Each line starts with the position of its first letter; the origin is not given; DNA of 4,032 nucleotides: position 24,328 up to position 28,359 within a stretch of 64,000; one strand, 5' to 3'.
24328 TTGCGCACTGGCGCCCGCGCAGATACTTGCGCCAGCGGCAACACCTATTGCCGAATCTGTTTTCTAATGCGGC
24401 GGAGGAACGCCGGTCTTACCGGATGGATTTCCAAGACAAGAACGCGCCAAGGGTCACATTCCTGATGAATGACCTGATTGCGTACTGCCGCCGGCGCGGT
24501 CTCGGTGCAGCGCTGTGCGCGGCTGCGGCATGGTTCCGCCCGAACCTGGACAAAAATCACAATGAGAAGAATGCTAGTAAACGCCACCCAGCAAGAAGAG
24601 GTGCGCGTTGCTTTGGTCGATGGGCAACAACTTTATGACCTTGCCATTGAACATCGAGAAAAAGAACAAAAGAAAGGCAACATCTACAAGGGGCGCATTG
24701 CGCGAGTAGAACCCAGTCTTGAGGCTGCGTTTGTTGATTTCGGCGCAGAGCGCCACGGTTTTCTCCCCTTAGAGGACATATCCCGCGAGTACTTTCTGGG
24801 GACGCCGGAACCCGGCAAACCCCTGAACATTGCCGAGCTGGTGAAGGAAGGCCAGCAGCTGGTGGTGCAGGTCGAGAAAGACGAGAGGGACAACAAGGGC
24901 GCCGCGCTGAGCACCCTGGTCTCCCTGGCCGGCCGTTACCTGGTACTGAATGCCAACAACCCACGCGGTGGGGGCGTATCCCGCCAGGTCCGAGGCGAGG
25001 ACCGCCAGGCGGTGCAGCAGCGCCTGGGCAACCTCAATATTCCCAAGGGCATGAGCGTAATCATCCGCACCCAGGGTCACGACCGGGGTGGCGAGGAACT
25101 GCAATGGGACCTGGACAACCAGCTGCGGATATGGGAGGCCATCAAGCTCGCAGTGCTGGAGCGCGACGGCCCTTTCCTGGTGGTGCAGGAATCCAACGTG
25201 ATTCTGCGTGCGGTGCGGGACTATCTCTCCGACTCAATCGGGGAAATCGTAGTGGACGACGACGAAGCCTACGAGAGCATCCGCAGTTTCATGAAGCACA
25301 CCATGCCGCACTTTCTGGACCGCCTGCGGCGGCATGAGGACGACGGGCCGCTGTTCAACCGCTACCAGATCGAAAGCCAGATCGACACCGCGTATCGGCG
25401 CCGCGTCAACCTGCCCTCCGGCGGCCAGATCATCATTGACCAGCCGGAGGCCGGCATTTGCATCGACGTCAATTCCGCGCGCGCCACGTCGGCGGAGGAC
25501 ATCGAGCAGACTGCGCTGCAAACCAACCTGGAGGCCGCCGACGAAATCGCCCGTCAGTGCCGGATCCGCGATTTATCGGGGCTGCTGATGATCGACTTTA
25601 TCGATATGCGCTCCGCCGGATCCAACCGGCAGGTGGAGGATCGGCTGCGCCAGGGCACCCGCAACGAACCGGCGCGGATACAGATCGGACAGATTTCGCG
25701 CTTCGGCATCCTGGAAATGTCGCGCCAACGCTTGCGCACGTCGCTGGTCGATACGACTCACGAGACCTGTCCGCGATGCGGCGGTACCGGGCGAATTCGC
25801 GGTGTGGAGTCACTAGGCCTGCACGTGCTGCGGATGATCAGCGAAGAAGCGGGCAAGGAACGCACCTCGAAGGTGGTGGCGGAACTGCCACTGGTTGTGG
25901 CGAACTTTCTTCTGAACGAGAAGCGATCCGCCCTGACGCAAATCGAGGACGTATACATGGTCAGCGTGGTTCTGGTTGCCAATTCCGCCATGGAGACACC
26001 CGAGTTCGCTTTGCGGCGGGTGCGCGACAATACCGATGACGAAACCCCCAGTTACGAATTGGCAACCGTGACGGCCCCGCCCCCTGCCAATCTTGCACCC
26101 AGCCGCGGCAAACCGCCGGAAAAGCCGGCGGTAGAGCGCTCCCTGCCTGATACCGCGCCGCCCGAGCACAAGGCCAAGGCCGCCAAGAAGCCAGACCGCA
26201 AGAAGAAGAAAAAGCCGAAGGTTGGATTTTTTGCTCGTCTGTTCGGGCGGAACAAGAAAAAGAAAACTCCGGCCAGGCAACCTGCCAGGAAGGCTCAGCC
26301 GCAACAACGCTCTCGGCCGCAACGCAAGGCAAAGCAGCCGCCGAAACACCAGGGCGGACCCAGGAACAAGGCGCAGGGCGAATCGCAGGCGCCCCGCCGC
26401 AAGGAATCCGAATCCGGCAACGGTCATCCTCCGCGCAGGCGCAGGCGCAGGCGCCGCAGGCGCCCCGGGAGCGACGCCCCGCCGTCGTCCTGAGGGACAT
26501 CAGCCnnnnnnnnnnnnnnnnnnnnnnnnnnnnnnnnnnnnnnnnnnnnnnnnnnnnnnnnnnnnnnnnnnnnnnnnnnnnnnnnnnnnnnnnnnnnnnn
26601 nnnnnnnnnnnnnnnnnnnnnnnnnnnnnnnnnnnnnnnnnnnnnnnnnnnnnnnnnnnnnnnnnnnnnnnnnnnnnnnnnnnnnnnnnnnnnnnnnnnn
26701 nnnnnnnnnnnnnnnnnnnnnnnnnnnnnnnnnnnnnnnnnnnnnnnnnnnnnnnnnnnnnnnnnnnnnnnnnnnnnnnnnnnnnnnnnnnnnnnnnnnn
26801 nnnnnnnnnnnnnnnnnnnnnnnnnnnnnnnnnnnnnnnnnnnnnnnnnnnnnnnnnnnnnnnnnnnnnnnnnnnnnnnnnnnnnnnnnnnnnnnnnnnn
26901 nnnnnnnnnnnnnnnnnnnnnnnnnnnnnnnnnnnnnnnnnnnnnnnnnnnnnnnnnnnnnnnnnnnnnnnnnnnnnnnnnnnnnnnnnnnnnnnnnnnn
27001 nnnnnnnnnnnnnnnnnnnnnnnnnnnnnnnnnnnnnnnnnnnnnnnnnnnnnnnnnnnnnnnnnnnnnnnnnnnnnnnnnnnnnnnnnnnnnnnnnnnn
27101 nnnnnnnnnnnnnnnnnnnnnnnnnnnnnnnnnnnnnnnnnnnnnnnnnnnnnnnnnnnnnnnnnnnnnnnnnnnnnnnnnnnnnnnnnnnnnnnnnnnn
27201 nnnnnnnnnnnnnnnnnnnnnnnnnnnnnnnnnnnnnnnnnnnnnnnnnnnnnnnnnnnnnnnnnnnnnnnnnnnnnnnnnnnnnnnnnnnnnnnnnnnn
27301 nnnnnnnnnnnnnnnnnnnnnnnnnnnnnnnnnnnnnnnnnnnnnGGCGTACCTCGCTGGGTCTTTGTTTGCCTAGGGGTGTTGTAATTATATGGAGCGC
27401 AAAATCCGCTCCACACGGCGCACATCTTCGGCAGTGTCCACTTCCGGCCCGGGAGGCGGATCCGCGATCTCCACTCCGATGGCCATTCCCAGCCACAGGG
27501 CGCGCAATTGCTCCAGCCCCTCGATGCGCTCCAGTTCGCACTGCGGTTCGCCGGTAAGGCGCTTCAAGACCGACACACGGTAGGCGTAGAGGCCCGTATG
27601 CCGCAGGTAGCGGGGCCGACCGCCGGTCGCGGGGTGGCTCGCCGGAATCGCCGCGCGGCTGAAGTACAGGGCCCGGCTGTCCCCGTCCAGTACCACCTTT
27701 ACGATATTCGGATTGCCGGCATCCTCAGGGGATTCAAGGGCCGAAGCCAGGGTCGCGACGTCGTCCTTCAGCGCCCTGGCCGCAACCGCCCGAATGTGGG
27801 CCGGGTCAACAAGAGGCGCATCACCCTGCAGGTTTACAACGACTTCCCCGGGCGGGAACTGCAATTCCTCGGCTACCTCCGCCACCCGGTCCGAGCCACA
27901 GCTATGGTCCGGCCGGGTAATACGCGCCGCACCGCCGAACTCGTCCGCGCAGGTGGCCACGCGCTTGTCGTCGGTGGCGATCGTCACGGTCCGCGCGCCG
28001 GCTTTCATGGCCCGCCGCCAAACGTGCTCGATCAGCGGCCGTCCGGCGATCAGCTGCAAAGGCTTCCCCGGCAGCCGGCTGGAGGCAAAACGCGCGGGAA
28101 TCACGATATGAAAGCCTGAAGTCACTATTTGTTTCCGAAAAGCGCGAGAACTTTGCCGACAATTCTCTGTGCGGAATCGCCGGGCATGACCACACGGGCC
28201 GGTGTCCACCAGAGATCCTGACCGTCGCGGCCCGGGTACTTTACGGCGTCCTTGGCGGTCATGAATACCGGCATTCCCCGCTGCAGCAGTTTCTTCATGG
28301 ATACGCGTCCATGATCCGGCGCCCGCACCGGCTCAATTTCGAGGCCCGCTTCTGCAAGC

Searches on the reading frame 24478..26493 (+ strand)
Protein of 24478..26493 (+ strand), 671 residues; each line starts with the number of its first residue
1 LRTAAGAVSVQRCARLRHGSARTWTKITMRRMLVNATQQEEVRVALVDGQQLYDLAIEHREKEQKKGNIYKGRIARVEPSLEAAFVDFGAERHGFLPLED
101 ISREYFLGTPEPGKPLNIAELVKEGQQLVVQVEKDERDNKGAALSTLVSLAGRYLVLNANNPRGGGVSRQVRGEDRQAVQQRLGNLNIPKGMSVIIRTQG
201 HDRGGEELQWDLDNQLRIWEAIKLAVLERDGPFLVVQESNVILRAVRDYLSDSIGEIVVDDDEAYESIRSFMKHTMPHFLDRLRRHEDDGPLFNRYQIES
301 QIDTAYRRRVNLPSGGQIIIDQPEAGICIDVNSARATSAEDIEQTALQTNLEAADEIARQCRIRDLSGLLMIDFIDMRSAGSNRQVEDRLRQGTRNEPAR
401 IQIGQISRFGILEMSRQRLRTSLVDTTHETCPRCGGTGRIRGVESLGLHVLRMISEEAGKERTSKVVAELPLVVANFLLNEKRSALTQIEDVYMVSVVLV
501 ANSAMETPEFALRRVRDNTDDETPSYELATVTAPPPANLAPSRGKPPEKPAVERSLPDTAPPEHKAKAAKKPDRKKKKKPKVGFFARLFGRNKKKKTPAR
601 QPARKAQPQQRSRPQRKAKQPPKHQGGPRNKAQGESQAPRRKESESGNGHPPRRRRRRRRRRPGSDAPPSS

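Call 51: search_protein_families(library=ncbifam, proteins=[window:24478-26493:+], max_evalue=1e-20)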
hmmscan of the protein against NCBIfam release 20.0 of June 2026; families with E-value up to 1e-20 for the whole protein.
window:24478-26493:+ (671 aa): 5 families
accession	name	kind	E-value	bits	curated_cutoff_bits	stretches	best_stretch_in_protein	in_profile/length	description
NF008074.0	PRK10811.1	equivalog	1.1e-217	725.4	908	1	29-661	1-648/1068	ribonuclease E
TIGR00757.1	RNaseEG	subfamily_domain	7e-141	469.9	325.95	1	41-451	1-414/415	Rne/Rng family ribonuclease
NF008689.0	PRK11712.1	equivalog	8.8e-90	301.5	594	1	31-502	4-475/489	ribonuclease G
NF052586.1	RnaseECyano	equivalog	1.3e-66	225.3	900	1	49-489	19-453/619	ribonuclease E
NF052588.1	RnaseEMycob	equivalog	2.7e-65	220.7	1400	1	67-440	364-746/945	ribonuclease E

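Call 53: search_protein_families(library=pfam, proteins=[window:24478-26493:+], max_evalue=0.001)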
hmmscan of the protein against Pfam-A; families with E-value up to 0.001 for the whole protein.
window:24478-26493:+ (671 aa): 3 families
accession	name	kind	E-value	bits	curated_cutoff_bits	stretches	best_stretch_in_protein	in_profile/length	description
PF10150.14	RNase_E_G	-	2.3e-84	283.5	25.5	1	149-418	1-269/270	Ribonuclease E/G family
PF20833.2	RNase_E_G_Thio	-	4.8e-28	97.6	26.8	1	430-514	1-85/86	RNase E/G, Thioredoxin-like domain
PF00575.29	S1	-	8.5e-11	42.5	22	1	64-146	2-73/74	S1 RNA binding domain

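Call 54: find_homologous_proteins(query=window:24562-26493:+)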
Query window:24562-26493:+ (643 aa): 8000 proteins with E <= 0.001 among 8000 candidates; the best 120 are listed.
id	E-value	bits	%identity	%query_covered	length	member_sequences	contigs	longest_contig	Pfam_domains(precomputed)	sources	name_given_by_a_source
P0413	0.0e+0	1405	99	100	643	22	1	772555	PF10150.15,PF00575.30,PF20833.3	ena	-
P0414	0.0e+0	1340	95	100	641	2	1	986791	PF10150.15,PF00575.30,PF20833.3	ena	-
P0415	0.0e+0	1312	93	100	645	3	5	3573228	PF10150.15,PF00575.30,PF20833.3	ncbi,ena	-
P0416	0.0e+0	1243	88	100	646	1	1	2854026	PF10150.15,PF00575.30,PF20833.3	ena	-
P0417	0.0e+0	1189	84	97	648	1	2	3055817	PF10150.15,PF00575.30,PF20833.3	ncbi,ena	-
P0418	0.0e+0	1183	86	95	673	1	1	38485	PF10150.15,PF00575.30,PF20833.3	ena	-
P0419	0.0e+0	1181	84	100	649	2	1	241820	PF10150.15,PF00575.30,PF20833.3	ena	-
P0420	0.0e+0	1176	80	100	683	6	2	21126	PF10150.15,PF00575.30,PF20833.3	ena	-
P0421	0.0e+0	1171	84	100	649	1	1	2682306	PF10150.15,PF00575.30,PF20833.3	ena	-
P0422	0.0e+0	1165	84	97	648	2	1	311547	PF10150.15,PF00575.30,PF20833.3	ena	-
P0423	0.0e+0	1164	82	100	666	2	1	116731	PF10150.15,PF00575.30,PF20833.3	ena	-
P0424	0.0e+0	1164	86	95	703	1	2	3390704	PF10150.15,PF00575.30,PF20833.3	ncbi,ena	-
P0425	0.0e+0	1162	83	95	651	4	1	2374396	PF10150.15,PF00575.30,PF20833.3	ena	-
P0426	0.0e+0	1157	80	100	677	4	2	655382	PF10150.15,PF00575.30,PF20833.3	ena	-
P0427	0.0e+0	1153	86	93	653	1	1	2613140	PF10150.15,PF00575.30,PF20833.3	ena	-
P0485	9.0e-195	667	55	87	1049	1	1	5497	PF10150.15,PF00575.30,PF20833.3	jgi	jgi:ribonuclease E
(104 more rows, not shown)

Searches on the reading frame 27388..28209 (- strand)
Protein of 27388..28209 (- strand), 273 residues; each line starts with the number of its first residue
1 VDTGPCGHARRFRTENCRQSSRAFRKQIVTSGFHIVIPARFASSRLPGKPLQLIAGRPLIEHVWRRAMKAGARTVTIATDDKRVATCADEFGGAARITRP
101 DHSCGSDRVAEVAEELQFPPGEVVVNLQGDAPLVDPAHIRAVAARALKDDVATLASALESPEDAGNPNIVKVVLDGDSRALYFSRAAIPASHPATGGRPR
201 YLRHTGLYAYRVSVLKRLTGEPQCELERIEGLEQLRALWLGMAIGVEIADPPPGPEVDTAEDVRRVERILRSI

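Call 62: search_protein_families(library=ncbifam, proteins=[window:27388-28209:-], max_evalue=1e-15)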
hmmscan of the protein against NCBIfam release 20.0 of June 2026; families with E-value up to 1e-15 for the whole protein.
window:27388-28209:- (273 aa): 5 families
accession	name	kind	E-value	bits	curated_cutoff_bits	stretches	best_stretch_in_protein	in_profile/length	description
NF003952.0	PRK05450.1-5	subfamily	1.9e-76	256.5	193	1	34-271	4-246/250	3-deoxy-manno-octulosonate cytidylyltransferase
NF009905.0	PRK13368.1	subfamily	1.3e-69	234.3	255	1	33-271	3-239/243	3-deoxy-manno-octulosonate cytidylyltransferase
NF003950.0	PRK05450.1-3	subfamily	5.5e-67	225.7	234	1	34-271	4-243/248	3-deoxy-manno-octulosonate cytidylyltransferase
TIGR00466.1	kdsB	equivalog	8.7e-67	225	155.2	1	33-263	3-240/241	3-deoxy-manno-octulosonate cytidylyltransferase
NF003948.0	PRK05450.1-1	equivalog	1.4e-62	211.2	281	1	34-271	7-244/248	3-deoxy-manno-octulosonate cytidylyltransferase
